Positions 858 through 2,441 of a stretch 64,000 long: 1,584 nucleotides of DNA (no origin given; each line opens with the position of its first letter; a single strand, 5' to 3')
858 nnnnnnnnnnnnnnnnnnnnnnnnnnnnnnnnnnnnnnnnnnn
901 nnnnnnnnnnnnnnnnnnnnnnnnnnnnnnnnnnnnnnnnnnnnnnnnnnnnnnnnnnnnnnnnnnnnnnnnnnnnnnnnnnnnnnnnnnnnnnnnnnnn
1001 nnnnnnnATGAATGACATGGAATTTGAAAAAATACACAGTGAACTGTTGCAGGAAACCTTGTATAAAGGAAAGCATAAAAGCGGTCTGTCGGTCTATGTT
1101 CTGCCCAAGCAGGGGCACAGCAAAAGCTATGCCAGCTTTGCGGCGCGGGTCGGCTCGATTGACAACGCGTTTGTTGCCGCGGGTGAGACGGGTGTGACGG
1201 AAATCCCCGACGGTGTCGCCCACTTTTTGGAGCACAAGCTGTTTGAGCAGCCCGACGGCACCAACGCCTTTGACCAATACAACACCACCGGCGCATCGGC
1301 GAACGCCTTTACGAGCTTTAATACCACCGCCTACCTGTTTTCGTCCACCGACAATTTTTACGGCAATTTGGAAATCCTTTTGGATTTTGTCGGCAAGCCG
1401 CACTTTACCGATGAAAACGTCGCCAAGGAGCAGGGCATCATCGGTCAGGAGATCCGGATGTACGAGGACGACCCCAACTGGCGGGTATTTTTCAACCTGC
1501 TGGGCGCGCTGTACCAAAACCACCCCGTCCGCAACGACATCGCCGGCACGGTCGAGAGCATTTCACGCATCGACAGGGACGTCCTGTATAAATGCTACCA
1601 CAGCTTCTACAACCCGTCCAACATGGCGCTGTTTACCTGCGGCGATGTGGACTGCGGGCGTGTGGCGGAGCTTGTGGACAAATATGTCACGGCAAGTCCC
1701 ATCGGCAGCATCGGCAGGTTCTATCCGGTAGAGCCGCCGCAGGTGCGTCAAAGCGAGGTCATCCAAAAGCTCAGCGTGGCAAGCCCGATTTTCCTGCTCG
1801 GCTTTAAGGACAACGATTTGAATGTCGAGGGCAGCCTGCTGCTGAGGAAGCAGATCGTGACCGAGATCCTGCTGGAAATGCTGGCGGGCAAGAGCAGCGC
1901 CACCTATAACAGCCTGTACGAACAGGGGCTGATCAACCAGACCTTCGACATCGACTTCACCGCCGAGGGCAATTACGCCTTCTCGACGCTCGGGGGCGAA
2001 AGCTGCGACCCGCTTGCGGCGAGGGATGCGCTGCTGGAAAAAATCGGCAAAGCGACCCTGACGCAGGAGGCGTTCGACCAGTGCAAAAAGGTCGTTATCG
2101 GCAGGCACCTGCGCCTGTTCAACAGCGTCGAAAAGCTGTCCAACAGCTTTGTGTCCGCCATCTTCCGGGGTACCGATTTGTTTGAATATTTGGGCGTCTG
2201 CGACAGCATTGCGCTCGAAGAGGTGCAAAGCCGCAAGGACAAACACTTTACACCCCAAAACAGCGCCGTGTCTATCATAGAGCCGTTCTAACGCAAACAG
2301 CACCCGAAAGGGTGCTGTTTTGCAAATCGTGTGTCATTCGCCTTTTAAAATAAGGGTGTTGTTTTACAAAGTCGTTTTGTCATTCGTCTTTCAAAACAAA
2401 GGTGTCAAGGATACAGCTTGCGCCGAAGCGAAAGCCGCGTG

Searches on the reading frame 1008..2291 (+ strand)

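Call 26: search_protein_families(library=ncbifam, proteins=[window:1008-2291:+], max_evalue=0.00001)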
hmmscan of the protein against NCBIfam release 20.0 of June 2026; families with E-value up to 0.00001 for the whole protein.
window:1008-2291:+ (427 aa): 4 families
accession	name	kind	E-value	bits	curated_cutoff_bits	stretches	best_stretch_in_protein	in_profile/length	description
NF047421.1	YfmH_fam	equivalog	2.2e-142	475.2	250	1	12-426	4-423/425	EF-P 5-aminopentanol modification-associated protein YfmH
TIGR02110.1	PQQ_syn_pqqF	equivalog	2.4e-11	43.1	320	1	56-225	28-205/697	pyrroloquinoline quinone biosynthesis protein PqqF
NF047422.1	YfmF_fam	equivalog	9.6e-11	41.2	285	1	131-230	117-216/412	EF-P 5-aminopentanol modification-associated protein YfmF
NF011681.0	PRK15101.1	equivalog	6.2e-06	24.5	765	1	26-202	52-223/961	pitrilysin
